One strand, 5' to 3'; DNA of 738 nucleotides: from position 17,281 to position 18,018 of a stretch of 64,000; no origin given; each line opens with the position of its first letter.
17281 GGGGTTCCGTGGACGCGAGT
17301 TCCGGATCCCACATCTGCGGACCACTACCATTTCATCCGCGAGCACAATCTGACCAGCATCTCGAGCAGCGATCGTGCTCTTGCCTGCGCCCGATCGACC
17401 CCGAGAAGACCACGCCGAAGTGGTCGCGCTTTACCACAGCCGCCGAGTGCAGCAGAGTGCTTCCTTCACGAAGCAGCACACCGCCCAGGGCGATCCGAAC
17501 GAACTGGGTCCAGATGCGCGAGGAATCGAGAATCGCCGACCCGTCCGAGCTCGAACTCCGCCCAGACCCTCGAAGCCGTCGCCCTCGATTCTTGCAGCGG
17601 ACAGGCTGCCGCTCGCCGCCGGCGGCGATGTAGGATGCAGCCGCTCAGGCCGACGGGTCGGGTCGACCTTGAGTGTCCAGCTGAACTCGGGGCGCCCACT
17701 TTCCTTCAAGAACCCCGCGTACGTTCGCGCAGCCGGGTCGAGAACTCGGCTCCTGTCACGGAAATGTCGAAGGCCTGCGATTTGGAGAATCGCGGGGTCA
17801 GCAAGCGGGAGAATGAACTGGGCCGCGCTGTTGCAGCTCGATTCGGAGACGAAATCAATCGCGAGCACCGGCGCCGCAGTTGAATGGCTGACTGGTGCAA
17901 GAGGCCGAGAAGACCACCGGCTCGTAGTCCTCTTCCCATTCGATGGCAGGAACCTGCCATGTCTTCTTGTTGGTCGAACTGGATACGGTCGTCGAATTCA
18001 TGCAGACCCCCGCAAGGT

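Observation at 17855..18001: Previously unlisted 48-aa ORF with precursor-peptide character between the PqqD-like and rSAM genes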

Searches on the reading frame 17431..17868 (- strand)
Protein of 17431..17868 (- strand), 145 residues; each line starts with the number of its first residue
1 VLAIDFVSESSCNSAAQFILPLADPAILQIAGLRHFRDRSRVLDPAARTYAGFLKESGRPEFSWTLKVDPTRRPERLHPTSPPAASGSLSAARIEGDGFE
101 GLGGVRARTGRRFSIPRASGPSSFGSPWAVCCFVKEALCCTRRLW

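Call 5: search_protein_families(library=pfam, proteins=[window:17431-17868:-], max_evalue=0.01)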
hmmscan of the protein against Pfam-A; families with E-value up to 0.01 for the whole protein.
window:17431-17868:- (145 aa): 0 families

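Call 6: search_protein_families(library=ncbifam, proteins=[window:17431-17868:-], max_evalue=0.01)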
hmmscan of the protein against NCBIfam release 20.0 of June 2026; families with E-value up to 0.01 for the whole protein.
window:17431-17868:- (145 aa): 0 families
